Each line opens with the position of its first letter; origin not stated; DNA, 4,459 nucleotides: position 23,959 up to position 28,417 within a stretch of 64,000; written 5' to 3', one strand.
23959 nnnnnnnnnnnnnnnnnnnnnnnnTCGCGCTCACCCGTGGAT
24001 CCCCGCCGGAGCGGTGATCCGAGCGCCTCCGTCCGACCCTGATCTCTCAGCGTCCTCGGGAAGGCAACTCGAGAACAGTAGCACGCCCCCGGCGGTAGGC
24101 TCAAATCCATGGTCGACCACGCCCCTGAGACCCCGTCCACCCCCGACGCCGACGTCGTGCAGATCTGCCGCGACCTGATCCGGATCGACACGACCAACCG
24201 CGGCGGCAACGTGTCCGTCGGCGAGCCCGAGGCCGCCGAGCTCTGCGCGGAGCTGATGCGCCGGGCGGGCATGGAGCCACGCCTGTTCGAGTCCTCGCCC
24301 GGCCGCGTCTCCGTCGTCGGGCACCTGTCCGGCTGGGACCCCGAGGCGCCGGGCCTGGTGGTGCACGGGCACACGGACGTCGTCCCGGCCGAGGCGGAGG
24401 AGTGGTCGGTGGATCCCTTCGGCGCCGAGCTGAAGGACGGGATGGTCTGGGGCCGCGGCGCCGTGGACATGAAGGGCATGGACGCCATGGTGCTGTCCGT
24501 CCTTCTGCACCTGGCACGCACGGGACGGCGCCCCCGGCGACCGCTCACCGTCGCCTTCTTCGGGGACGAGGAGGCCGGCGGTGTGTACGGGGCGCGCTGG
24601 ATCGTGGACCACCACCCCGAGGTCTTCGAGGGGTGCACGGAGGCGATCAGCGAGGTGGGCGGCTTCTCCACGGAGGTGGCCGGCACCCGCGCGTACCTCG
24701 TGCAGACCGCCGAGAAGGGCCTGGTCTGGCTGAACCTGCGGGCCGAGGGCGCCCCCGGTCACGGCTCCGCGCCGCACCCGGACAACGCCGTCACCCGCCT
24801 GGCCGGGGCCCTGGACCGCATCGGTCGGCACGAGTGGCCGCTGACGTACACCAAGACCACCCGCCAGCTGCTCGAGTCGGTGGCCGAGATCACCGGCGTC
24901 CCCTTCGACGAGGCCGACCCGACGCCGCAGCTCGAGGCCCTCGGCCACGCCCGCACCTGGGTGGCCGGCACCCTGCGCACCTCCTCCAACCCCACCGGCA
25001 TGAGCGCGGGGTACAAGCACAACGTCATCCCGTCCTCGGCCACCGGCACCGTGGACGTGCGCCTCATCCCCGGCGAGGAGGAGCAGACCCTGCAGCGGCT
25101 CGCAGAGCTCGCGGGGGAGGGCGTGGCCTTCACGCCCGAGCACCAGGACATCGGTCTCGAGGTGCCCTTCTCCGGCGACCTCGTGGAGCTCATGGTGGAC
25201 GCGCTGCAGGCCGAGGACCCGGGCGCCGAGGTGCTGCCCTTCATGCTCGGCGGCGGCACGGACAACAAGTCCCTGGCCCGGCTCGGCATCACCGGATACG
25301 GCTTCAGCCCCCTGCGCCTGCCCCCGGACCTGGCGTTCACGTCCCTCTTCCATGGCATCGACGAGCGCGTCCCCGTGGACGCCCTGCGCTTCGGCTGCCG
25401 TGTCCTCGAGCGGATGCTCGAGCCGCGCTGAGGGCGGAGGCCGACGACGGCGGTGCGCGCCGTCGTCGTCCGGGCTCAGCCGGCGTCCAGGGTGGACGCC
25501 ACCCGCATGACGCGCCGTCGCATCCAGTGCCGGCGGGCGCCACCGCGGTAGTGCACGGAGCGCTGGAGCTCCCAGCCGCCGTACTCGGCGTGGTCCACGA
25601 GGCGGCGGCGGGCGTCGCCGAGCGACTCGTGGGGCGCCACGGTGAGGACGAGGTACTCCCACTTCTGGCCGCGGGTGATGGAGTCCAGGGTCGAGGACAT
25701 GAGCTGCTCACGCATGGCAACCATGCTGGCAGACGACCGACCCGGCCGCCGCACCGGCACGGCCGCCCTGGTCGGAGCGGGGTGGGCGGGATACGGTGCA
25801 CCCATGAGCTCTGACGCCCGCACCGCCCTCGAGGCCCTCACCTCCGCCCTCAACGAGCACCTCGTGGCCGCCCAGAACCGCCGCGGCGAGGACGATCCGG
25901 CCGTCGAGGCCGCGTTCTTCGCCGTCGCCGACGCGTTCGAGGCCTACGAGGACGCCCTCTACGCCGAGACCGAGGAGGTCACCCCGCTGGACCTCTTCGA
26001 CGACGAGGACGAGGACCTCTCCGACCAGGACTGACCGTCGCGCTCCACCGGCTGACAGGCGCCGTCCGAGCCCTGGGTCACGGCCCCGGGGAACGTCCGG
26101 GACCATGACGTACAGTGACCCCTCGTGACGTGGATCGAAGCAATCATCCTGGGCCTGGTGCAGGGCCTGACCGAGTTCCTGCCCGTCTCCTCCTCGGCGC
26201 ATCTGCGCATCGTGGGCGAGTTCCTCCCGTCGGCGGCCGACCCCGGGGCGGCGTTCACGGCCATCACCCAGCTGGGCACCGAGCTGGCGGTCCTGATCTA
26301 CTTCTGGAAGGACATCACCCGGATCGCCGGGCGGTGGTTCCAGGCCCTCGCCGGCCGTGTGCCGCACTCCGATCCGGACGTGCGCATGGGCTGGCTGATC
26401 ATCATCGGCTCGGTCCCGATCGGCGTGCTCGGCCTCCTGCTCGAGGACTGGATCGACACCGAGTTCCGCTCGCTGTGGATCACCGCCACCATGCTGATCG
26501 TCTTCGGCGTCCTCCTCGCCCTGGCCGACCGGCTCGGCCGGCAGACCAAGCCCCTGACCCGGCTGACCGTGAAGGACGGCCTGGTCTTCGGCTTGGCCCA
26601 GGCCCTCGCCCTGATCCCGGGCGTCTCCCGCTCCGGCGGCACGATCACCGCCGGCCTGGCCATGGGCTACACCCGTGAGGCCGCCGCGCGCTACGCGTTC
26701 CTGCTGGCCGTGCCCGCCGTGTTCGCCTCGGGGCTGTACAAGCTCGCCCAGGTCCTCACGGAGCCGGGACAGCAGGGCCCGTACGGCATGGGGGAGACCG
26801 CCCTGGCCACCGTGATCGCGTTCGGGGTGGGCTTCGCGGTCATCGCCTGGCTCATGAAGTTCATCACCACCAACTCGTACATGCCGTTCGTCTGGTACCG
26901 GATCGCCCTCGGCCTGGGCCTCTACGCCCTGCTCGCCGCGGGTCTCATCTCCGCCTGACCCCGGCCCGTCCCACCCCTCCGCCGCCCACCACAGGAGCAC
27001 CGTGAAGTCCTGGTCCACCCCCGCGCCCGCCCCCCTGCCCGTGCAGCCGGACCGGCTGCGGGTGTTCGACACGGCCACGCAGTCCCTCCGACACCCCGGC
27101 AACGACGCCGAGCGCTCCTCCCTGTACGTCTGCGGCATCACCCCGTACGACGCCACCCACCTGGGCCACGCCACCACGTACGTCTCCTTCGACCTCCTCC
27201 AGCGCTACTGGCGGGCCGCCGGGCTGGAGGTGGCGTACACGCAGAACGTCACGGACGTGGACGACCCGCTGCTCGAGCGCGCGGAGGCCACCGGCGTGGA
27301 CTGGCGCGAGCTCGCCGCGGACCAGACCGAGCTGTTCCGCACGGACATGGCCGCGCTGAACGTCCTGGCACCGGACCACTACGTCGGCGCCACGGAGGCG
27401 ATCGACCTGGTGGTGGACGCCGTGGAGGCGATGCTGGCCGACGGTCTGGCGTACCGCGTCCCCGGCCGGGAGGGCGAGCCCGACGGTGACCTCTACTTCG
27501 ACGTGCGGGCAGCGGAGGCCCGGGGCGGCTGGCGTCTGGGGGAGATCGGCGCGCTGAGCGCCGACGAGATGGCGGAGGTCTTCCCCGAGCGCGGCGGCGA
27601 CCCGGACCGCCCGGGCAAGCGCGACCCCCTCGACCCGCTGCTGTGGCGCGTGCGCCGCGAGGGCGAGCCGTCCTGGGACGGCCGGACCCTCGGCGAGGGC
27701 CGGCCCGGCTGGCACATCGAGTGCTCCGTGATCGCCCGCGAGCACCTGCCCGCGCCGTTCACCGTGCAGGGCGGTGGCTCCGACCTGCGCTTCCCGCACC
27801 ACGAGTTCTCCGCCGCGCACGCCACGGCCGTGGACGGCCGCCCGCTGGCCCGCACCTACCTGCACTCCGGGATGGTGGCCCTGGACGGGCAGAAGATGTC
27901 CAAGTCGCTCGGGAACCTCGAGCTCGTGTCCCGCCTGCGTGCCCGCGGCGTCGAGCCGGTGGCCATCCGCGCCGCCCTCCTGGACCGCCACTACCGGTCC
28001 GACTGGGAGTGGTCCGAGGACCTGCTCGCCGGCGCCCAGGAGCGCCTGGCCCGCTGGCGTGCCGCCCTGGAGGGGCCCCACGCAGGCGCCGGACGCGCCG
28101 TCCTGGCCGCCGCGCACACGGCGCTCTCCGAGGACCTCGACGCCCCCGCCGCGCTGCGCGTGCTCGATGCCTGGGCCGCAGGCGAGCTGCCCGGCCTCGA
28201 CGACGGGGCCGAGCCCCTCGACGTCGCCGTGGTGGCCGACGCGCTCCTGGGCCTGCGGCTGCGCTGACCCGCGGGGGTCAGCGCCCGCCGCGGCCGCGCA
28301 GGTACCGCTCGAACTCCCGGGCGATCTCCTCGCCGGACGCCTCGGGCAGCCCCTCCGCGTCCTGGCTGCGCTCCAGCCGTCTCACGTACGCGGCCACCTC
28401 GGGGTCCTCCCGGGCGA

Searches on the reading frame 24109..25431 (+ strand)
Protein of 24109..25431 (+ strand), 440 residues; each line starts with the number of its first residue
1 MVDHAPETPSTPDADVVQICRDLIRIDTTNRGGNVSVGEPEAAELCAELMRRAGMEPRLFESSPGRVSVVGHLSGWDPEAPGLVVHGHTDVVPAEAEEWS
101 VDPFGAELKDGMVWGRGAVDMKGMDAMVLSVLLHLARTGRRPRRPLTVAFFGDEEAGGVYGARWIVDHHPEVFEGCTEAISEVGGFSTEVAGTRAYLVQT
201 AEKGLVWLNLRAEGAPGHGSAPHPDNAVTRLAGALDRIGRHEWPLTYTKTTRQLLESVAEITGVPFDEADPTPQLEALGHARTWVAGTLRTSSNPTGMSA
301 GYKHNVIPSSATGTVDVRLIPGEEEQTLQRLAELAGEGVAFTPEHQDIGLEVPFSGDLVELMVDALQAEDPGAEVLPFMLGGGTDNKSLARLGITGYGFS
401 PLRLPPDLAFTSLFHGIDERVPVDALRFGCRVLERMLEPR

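Call 24: search_protein_families(library=ncbifam, proteins=[window:24109-25431:+], max_evalue=1e-10)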
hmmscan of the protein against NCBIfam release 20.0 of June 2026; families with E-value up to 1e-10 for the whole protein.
window:24109-25431:+ (440 aa): 27 families (the best 25 are shown)
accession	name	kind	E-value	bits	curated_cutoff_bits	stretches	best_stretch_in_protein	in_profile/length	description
NF005913.0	PRK07906.1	subfamily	4.4e-194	645.2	382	1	6-438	7-440/442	hypothetical protein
NF006596.0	PRK09133.1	subfamily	1.8e-70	237.9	349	1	6-437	30-467/474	hypothetical protein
TIGR01880.1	Ac-peptdase-euk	subfamily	2.9e-38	131.6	338.6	1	16-240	12-228/401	N-acyl-aliphatic-L-amino acid amidohydrolase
NF006399.0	PRK08651.1-2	equivalog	8.1e-36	123.9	381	1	13-438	3-402/405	succinyl-diaminopimelate desuccinylase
NF006113.0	PRK08262.1-4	equivalog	1e-35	123.5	503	1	66-424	112-489/510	M20 family peptidase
NF006111.0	PRK08262.1-1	equivalog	1.8e-31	109.4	825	1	68-436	106-487/493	M20 family peptidase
TIGR01910.1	DapE-ArgE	subfamily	1.7e-29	103.2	217.6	1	17-233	1-207/373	ArgE/DapE family deacylase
NF005710.0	PRK07522.1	subfamily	1.9e-29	103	412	1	14-233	8-211/391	acetylornithine deacetylase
NF006112.0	PRK08262.1-3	equivalog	9.5e-28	97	510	1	72-438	110-487/492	M20 family peptidase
NF010589.0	PRK13983.1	equivalog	2.6e-26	92.5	333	1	14-226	14-226/409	M20 family metallo-hydrolase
TIGR01892.1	AcOrn-deacetyl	equivalog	6.3e-25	88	297.7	1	19-238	2-203/365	acetylornithine deacetylase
NF006400.0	PRK08651.1-3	equivalog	2.5e-23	82.5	374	1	77-230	80-223/410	succinyl-diaminopimelate desuccinylase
NF009557.0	PRK13009.1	equivalog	3.6e-23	82.3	284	1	42-243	25-220/377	succinyl-diaminopimelate desuccinylase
NF006365.0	PRK08588.1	subfamily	3.1e-21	76.1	289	1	15-330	8-269/383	succinyl-diaminopimelate desuccinylase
NF009558.0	PRK13013.1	equivalog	4.1e-19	68.6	428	1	13-252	15-250/429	acetylornithine deacetylase/succinyl-diaminopimelate desuccinylase family protein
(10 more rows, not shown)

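Call 66: find_homologous_proteins(query=window:24109-25431:+, max_evalue=1e-50)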
Query window:24109-25431:+ (440 aa): 7999 proteins with E <= 1e-50 among 8000 candidates; the best 120 are listed.
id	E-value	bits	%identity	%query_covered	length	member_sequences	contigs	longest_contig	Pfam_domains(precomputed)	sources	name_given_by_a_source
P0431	1.2e-288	976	97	100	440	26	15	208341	PF01546.34,PF04389.23,PF07687.20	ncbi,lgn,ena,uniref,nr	ncbi:M20/M25/M40 family metallo-hydrolase [Micrococcus lacusdianchii]|uniref:M20/M25/M40 family meta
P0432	8.2e-260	880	89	99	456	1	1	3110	PF01546.34,PF04389.23,PF07687.20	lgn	-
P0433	2.6e-255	866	87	98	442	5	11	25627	PF01546.34,PF04389.23,PF07687.20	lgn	-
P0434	1.9e-254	863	86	100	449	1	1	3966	PF01546.34,PF04389.23,PF07687.20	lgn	-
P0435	4.2e-253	858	85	100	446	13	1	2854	PF01546.34,PF04389.23,PF07687.20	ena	-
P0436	5.4e-252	855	86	98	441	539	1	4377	PF01546.34,PF04389.23,PF07687.20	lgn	-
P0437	4.6e-248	842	86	98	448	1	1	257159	PF01546.34,PF04389.23,PF07687.20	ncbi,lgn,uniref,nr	ncbi:M20/M25/M40 family metallo-hydrolase [Micrococcus sp.]|uniref:M20/M25/M40 family metallo-hydrol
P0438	1.3e-244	830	83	98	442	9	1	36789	PF01546.34,PF04389.23,PF07687.20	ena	-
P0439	1.0e-240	817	82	98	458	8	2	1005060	PF01546.34,PF04389.23,PF07687.20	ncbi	-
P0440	1.4e-239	814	81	99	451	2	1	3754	PF01546.34,PF04389.23,PF07687.20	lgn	-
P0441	3.8e-235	799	81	98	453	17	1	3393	PF01546.34,PF04389.23,PF07687.20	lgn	-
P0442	1.9e-225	767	76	98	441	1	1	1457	PF01546.34,PF04389.23,PF07687.20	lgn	-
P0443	6.2e-219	746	76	97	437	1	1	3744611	PF01546.34,PF04389.23,PF07687.20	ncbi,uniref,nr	ncbi:M20/M25/M40 family metallo-hydrolase [Citricoccus sp. K5]|uniref:M20/M25/M40 family metallo-hyd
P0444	1.3e-218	745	76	97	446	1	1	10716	PF01546.34,PF04389.23,PF07687.20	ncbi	-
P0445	3.3e-218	743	74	99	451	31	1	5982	PF01546.34,PF04389.23,PF07687.20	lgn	-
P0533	1.7e-173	596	62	97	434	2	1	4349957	PF01546.34,PF04389.23,PF07687.20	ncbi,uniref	ncbi:M20/M25/M40 family metallo-hydrolase [Arthrobacter sp. A5]|uniref:M20/M25/M40 family metallo-hy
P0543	4.0e-173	595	62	97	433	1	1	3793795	PF01546.34,PF04389.23,PF07687.20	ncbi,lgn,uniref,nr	ncbi:acetylornithine deacetylase/succinyl-diaminopimelate desuccinylase-like protein [Arthrobacter p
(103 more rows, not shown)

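Call 67: find_encoding_contigs(protein=P0543, flank=9000, max_places=1)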
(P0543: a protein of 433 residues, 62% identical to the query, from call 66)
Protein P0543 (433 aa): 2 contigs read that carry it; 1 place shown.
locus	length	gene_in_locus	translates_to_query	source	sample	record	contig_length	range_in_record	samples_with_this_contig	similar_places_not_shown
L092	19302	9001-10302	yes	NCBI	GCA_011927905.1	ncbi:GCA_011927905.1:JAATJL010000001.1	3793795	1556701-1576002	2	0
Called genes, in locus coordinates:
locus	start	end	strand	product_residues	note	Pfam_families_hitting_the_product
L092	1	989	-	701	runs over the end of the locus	PF02771:Acyl-CoA_dh_N (weak), PF02770:Acyl-CoA_dh_M, PF00441:Acyl-CoA_dh_1, PF22924:ACOX_C_alpha1, PF01756:ACOX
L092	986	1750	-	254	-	PF00440:TetR_N, PF19344:TetR_C_32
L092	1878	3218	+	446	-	PF00108:Thiolase_N, PF02803:Thiolase_C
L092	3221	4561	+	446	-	PF00106:adh_short, PF08659:KR, PF13561:adh_short_C2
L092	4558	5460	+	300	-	PF01575:MaoC_dehydratas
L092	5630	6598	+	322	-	-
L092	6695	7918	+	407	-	PF00266:Aminotran_5, PF22580:KYNU_C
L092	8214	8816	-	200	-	PF19843:DUF6318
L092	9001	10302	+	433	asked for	PF04389:Peptidase_M28, PF01546:Peptidase_M20, PF07687:M20_dimer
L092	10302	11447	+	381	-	PF02770:Acyl-CoA_dh_M, PF00441:Acyl-CoA_dh_1, PF08028:Acyl-CoA_dh_2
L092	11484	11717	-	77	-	PF18963:DUF5703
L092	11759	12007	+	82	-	-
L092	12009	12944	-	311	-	PF00248:Aldo_ket_red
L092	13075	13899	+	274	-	PF02673:BacA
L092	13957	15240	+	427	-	PF01406:tRNA-synt_1e, PF09334:tRNA-synt_1g (faint)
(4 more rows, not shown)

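Call 68: find_encoding_contigs(protein=P0533, flank=9000, max_places=1)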
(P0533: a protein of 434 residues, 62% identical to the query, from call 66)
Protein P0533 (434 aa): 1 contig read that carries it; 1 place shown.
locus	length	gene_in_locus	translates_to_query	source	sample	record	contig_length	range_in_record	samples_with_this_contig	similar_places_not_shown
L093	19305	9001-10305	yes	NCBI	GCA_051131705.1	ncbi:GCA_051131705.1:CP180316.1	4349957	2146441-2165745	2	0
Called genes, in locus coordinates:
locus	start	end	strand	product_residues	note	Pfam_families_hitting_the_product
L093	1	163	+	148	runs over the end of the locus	PF00582:Usp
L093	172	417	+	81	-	-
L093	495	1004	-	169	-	PF19853:DUF6328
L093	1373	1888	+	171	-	PF01047:MarR, PF12802:MarR_2, PF13463:HTH_27 (weak)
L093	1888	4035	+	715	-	PF00083:Sugar_tr, PF07690:MFS_1, PF13347:MFS_2 (faint)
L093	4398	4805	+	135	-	PF22277:EncFtn-like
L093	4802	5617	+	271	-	PF04454:Linocin_M18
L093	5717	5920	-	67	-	PF00313:CSD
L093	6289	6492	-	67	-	PF00313:CSD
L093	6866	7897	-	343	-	PF00248:Aldo_ket_red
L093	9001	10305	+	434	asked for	PF04389:Peptidase_M28, PF01546:Peptidase_M20, PF07687:M20_dimer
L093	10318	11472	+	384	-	PF00441:Acyl-CoA_dh_1, PF08028:Acyl-CoA_dh_2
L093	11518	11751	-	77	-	PF18963:DUF5703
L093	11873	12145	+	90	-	-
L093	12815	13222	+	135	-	PF02720:DUF222 (weak)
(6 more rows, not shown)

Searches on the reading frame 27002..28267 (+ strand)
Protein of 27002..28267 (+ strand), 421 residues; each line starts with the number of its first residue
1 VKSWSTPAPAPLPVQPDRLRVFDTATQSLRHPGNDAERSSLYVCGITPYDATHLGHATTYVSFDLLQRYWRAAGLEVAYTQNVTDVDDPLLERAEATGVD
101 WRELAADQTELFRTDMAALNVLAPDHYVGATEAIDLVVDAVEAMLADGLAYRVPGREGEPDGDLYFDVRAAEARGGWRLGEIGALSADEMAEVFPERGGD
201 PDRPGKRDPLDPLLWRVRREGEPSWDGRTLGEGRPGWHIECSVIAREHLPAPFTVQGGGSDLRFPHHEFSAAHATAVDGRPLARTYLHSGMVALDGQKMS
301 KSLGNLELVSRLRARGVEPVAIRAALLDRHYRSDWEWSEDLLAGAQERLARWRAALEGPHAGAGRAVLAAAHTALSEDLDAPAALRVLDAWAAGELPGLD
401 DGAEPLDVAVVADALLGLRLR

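Call 24: search_protein_families(library=ncbifam, proteins=[window:27002-28267:+], max_evalue=1e-10)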
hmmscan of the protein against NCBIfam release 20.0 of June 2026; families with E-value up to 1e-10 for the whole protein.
window:27002-28267:+ (421 aa): 4 families
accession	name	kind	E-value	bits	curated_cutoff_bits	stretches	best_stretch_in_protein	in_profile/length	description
TIGR03447.1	mycothiol_MshC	equivalog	4.5e-174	579.1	485.1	1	2-420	1-411/411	cysteine--1-D-myo-inosityl 2-amino-2-deoxy-alpha-D-glucopyranoside ligase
TIGR00435.1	cysS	equivalog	5.5e-83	279.6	340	1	19-359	1-325/466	cysteine--tRNA ligase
NF011108.0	PRK14536.1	equivalog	7.2e-40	137.2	780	1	19-347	3-328/490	cysteine--tRNA ligase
NF011107.0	PRK14534.1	equivalog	5e-25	88.5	744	1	19-342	3-323/481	cysteine--tRNA ligase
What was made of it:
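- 27002..28267 (+): mshC (cysteine ligase of mycothiol synthesis). It is a linked pathway partner and part of the conserved neighbourhood. TIGR03447 scores 579 bits against a cutoff of 485 (call 24).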
